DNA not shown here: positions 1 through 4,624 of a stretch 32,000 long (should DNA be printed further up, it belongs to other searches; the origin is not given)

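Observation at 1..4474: A 1491-codon ORF that is missing from the ORF track: a giant sacsin-like GHKL ATPase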

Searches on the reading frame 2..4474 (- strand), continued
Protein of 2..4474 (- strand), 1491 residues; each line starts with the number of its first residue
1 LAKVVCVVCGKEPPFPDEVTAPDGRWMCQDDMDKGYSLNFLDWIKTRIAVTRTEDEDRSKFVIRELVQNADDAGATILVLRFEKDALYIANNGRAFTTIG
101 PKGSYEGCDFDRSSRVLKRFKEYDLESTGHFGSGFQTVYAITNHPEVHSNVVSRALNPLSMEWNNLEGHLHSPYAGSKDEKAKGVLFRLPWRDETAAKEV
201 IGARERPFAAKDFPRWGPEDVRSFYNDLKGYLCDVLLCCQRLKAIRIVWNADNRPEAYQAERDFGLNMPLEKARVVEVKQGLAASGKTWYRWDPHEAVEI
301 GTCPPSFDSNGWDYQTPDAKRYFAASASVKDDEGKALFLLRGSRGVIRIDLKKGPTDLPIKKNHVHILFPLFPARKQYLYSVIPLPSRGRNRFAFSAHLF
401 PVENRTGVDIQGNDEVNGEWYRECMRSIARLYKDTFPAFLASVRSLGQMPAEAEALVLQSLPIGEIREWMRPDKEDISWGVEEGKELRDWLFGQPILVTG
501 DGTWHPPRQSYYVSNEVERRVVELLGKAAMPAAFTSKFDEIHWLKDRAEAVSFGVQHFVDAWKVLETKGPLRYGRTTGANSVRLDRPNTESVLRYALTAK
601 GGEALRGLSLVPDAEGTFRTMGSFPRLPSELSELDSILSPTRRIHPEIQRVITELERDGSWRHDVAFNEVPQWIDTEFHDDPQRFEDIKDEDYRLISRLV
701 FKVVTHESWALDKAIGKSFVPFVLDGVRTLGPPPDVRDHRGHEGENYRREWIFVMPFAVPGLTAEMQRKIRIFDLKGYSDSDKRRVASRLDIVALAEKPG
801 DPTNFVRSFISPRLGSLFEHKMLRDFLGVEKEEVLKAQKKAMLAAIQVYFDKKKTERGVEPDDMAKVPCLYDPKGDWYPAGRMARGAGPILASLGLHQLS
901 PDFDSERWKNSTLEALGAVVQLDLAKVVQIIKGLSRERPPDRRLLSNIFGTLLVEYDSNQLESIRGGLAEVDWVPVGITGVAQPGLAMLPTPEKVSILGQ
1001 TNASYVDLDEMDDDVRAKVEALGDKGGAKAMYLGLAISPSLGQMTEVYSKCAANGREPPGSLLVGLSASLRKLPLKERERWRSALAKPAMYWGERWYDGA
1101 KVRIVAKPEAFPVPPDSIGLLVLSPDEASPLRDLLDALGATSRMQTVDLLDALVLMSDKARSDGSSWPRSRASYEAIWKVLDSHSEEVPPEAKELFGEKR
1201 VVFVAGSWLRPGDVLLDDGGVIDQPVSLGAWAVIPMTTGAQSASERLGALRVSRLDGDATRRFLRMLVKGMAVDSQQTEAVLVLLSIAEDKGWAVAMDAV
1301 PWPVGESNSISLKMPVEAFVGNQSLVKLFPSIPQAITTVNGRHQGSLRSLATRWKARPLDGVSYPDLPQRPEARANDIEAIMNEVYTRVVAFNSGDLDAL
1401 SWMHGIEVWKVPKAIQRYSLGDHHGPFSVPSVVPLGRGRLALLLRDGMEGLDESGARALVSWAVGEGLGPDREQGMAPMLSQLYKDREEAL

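Call 39: search_protein_families(library=padloc, proteins=[L004:3171-4991:-, L004:5597-8347:+, L004:13336-19155:+, L004:19594-21588:+, L004:21588-22880:+, L005:6925-7866:+, L005:7818-9041:+, L005:9968-12256:+, L005:12346-15054:+, L005:15054-20138:+], max_evalue=1e-8)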
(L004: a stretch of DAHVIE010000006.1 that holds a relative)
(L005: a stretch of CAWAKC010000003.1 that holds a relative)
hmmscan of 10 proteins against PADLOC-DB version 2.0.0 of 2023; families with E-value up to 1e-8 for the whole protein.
L004:3171-4991:- (607 aa): 39 families (the best 25 are shown)
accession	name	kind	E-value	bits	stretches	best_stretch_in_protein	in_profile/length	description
PDLC03378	MTase_II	-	3.2e-50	169.3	1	5-334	3-327/344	Type II methyltransferase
PDLC03234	MTase_II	-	7.2e-47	158.4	1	4-165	4-170/375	Type II methyltransferase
PDLC03326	MTase_II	-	2.5e-40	136.9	1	4-165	4-171/412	Type II methyltransferase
PDLC00026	DruM2|DruM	-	2.3e-38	130.6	1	3-335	3-316/336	DNA cytosine methylase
PDLC03272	MTase_II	-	5.6e-38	129.1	1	3-334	73-387/407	Type II methyltransferase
PDLC00033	DruM2|DruM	-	6.7e-37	125.6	1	3-165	20-186/368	DNA cytosine methylase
PDLC00027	DruM2|DruM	-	1.1e-30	105.2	1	3-165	10-167/361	DNA cytosine methylase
PDLC03270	MTase_II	-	3.1e-29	100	1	7-165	3-157/309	Type II methyltransferase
PDLC02648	DrmMII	-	5.2e-29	99.4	2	1-165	18-221/468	DrmMII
PDLC03307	MTase_II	-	9.3e-28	95.5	1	9-120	5-114/382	Type II methyltransferase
PDLC03237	MTase_II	-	3.2e-27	92.9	1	6-181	795-980/1036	Type II methyltransferase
PDLC02656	DrmMII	-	1.4e-23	81.5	1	2-165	2-198/491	DrmMII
PDLC00031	DruM2|DruM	-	2.9e-23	80.5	1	3-165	10-167/361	DNA cytosine methylase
PDLC03343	MTase_II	-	3.5e-23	80.3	1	8-164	9-162/462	Type II methyltransferase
PDLC02650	DrmMII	-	1.1e-22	78.6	1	5-124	9-140/435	DrmMII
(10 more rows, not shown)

L004:5597-8347:+ (917 aa): 31 families (the best 25 are shown)
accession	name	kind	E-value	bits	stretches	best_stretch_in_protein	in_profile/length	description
PDLC02623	DrmD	-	7.4e-79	263.7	1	92-646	97-670/1040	DrmD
PDLC02621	DrmD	-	8.1e-54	181.2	2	89-223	114-266/1040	DrmD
PDLC02500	BrxHI|BrxHII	-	4.5e-53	179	2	481-635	455-608/933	BrxHI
PDLC00659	HmaA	-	2.4e-43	146.2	2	483-621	487-631/1176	SNF2 helicase / DEAD-box helicase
PDLC02504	BrxHI|BrxHII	-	4.9e-38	128.7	2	467-643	447-624/971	BrxHII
PDLC02572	DrmA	-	5.4e-38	128.5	2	89-223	111-261/1043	DrmA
PDLC02633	DrmD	-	9.2e-35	117.8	2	84-254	113-304/839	DrmD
PDLC02632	DrmD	-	1.8e-32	110.7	2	89-183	116-209/662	DrmD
PDLC02619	DrmD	-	6.3e-32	108.6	2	546-636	482-570/872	DrmD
PDLC02843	DpdE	-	1.7e-30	103.7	2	84-257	146-301/1091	DpdE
PDLC02620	DrmD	-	2e-30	103.5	2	504-638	485-615/1060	DrmD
PDLC02840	DpdE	-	5.4e-28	95.8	2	89-264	152-313/1091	DpdE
PDLC02853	DpdE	-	2.8e-25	86.4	2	79-182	76-186/985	DpdE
PDLC02844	DpdE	-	3.3e-23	79.6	1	89-267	146-319/1074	DpdE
PDLC02193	PLD_Helicase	-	9.9e-23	78.2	1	465-630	648-828/905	-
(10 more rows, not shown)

L004:13336-19155:+ (1940 aa): 11 families
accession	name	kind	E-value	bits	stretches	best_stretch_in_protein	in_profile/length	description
PDLC02896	DpdJ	-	9e-40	134.3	2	53-273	33-239/1487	DpdJ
PDLC02893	DpdJ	-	1.3e-15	54.4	0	54-267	34-236/876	DpdJ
PDLC00035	DruE3|DruE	-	6.4e-15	51.9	0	170-268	78-174/1460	SNF2 family N-terminal domain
PDLC02895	DpdJ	-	4.7e-14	48.2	0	687-789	1286-1388/2112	DpdJ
PDLC00037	DruE3|DruE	-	2.1e-13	46.9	0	214-268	118-174/2055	SNF2 family N-terminal domain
PDLC00036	DruE3|DruE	-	3.1e-13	45.7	0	687-758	1050-1121/2023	SNF2 family N-terminal domain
PDLC02503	BrxHI|BrxHII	-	6.2e-12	42.6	0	222-423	47-223/698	BrxHI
PDLC02901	DpdK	-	1.3e-10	39.2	1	1823-1914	67-151/173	DpdK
PDLC02570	DrmA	-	4.1e-10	36.6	0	202-271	178-246/851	DrmA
PDLC00013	DruE1|DruE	-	2e-09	33.9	0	683-765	1079-1161/1776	SNF2 family N-terminal domain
PDLC02501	BrxHI|BrxHII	-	5.2e-09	32.8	0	216-418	40-223/925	BrxHI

L004:19594-21588:+ (665 aa): 4 families
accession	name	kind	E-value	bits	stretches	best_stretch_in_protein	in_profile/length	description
PDLC04819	PDC-S02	-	8.2e-19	66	1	2-157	5-150/334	-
PDLC04806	PDC-S02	-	1.1e-13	49.2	1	2-165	4-158/324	-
PDLC04815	PDC-S02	-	2e-09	35.2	1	2-171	3-162/346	-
PDLC04824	PDC-S02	-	4e-09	34.1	1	2-154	4-149/308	-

L004:21588-22880:+ (431 aa): 0 families

L005:6925-7866:+ (314 aa): 21 families
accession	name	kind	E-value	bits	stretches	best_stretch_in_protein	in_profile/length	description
PDLC02621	DrmD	-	3.2e-30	103.1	1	80-222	108-266/1040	DrmD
PDLC02623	DrmD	-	2.5e-28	96.4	1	90-277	98-305/1040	DrmD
PDLC02632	DrmD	-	7.3e-22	75.6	1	66-221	94-265/662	DrmD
PDLC02500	BrxHI|BrxHII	-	8.7e-22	75.5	1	87-274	84-294/933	BrxHI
PDLC02572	DrmA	-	1.1e-21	74.5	1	81-221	106-260/1043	DrmA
PDLC02622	DrmD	-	3.9e-20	70.1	1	71-221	98-264/422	DrmD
PDLC02843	DpdE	-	5.8e-20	68.8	1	93-255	159-300/1091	DpdE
PDLC02618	DrmD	-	5.2e-19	66.6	1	80-172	96-188/273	DrmD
PDLC02633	DrmD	-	9.3e-18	61.6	1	82-176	114-208/839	DrmD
PDLC00659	HmaA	-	1.6e-17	60.7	1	112-252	124-270/1176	SNF2 helicase / DEAD-box helicase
PDLC02634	DrmD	-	4.1e-17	59.3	1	111-223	109-222/900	DrmD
PDLC02840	DpdE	-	5.1e-16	56.1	1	94-267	160-317/1091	DpdE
PDLC02619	DrmD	-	1.3e-15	54.7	1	114-274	54-215/872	DrmD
PDLC02844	DpdE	-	1.4e-15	54.2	1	108-272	168-325/1074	DpdE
PDLC02846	DpdE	-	5.7e-15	52.3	1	102-223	171-288/1034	DpdE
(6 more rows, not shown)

L005:7818-9041:+ (408 aa): 22 families
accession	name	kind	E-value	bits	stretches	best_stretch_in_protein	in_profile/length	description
PDLC02623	DrmD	-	5.9e-42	141.5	1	53-347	370-669/1040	DrmD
PDLC02500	BrxHI|BrxHII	-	3.4e-35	119.9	1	168-357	440-629/933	BrxHI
PDLC00659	HmaA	-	1.2e-27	94.2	1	172-357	474-665/1176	SNF2 helicase / DEAD-box helicase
PDLC02621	DrmD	-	8.5e-27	91.8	1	178-360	491-689/1040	DrmD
PDLC02504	BrxHI|BrxHII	-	9.3e-26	88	1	186-340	464-619/971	BrxHII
PDLC02619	DrmD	-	3.5e-23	79.7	1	246-391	480-619/872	DrmD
PDLC02193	PLD_Helicase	-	8.3e-20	68.5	1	209-350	694-847/905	-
PDLC02620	DrmD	-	8.3e-18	61.7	1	188-342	465-618/1060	DrmD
PDLC02840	DpdE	-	1.9e-16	57.6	1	179-341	532-696/1091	DpdE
PDLC01075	C3a139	-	3.6e-16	56.7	1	257-319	684-745/948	HKD+Snf2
PDLC02572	DrmA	-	6.6e-16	55.4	1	182-317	492-636/1043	DrmA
PDLC02633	DrmD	-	7.9e-14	48.6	1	185-314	502-641/839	DrmD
PDLC02843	DpdE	-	1.1e-13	48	1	163-304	525-667/1091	DpdE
PDLC02632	DrmD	-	5.2e-13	46.3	1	185-310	498-633/662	DrmD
PDLC02625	DrmD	-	7.9e-13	45.8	1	207-306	268-374/792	DrmD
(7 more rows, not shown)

L005:9968-12256:+ (763 aa): 6 families
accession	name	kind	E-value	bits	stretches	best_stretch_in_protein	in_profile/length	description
PDLC03969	TmtA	-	2.2e-18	63.3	1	41-170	33-162/1563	-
PDLC03966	TmtA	-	4.8e-17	59.1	1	27-172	34-199/1655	-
PDLC03970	TmtA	-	2.4e-13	46.9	1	38-151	64-153/1552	-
PDLC03965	TmtA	-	9.1e-13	45.1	1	38-123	32-116/1370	-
PDLC03971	TmtA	-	9.3e-13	44.6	1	36-132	54-159/1782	-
PDLC03968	TmtA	-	1.4e-12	44.2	1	41-122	79-159/1486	-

L005:12346-15054:+ (903 aa): 0 families

L005:15054-20138:+ (1695 aa): 12 families
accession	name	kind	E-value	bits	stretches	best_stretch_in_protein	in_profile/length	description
PDLC02896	DpdJ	-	3.5e-50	168.8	2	37-260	30-243/1487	DpdJ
PDLC02893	DpdJ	-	1.6e-15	54.2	0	56-252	50-239/876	DpdJ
PDLC03960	SngC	-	1.7e-15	54.9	1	160-388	12-216/720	-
PDLC00036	DruE3|DruE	-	3.2e-14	49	0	670-748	1049-1125/2023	SNF2 family N-terminal domain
PDLC02503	BrxHI|BrxHII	-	3.3e-13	46.8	0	199-372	41-199/698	BrxHI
PDLC02895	DpdJ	-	6.4e-13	44.5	0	673-758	1286-1371/2112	DpdJ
PDLC00037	DruE3|DruE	-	5.7e-12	42.2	0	675-745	1059-1129/2055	SNF2 family N-terminal domain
PDLC00035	DruE3|DruE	-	1.6e-11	40.6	0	673-746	1060-1133/1460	SNF2 family N-terminal domain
PDLC02898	DpdJ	-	2.8e-11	40.9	0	46-253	39-240/506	DpdJ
PDLC00013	DruE1|DruE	-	4.4e-10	36.1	0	653-761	1064-1170/1776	SNF2 family N-terminal domain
PDLC02569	DrmA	-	7.5e-10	35.2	0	646-739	799-895/1095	DrmA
PDLC02501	BrxHI|BrxHII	-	3.8e-09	33.2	0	198-374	39-202/925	BrxHI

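Call 52: predict_structure(alignment_id=A2)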
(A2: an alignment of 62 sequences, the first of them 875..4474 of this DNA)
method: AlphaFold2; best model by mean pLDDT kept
length: 1200 residues; sequences in the alignment: 62
mean_pLDDT: 88.0   pTM: 0.62
mean pLDDT of the five models: 88.0, 87.2, 87.1, 86.1, 84.8
residues with pLDDT >= 90: 610; 70-90: 532; 50-70: 58; < 50: 0
segments of 3 or more residues with pLDDT < 50: none
pLDDT, mean of each block of 10 residues (from residue 1): 85 90 88 75 74 68 88 93 96 91 82 68 59 74 92 87 88 92 93 86 73 86 92 93 96 94 93 96 92 93 93 94 97 93 88 87 94 92 84 93 80 90 95 96 91 93 89 74 91 92 91 89 89 90 92 89 85 80 86 82 79 93 89 89 91 84 89 91 88 93 92 91 94 88 87 93 93 94 92 92 93 92 92 91 93 88 93 92 80 82 85 91 79 81 89 88 88 89 91 89 90 87 84 90 91 90 92 86 87 90 82 83 89 91 88 86 82 85 84 77
secondary structure, 60 per line:
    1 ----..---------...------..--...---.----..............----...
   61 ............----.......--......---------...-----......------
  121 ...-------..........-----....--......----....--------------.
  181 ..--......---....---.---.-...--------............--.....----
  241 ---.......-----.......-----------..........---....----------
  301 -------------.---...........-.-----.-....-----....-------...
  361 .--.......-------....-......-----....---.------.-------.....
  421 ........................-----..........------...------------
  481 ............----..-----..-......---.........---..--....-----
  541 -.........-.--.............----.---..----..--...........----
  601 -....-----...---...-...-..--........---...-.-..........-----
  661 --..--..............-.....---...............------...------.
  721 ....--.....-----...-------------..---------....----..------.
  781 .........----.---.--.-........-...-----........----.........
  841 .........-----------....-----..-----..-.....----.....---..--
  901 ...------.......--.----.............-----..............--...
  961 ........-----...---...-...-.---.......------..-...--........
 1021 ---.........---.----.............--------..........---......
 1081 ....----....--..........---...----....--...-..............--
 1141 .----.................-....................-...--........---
elements in order (helices of 4 or more, strands of 3 or more residues): H40-53 H58-72 E77-83 E86-91 H109-114 H131-140 E146-149 E152-157 E162-165 E185-190 H194-197 H218-229 H232-236 E244-250 E256-262 E274-283 H287-290 E318-328 E338-341 E347-350 E358-361 E364-370 E378-381 E383-388 E394-397 H416-444 H450-459 H481-492 E510-512 H516-524 H532-535 H542-550 H555-567 H586-596 H602-605 E611-613 E617-619 H629-636 H646-655 H667-680 H682-686 H690-704 E720-724 E727-731 H764-767 H780-789 H803-810 H820-827 H832-849 H861-864 H889-893 H910-916 H924-936 H942-955 H958-968 E974-976 E980-982 H992-998 H1013-1020 H1024-1032 H1041-1053 H1062-1071 H1075-1084 E1089-1092 E1095-1098 E1102-1104 H1115-1118 E1121-1123 H1125-1138 H1146-1162 H1164-1183 H1190-1197
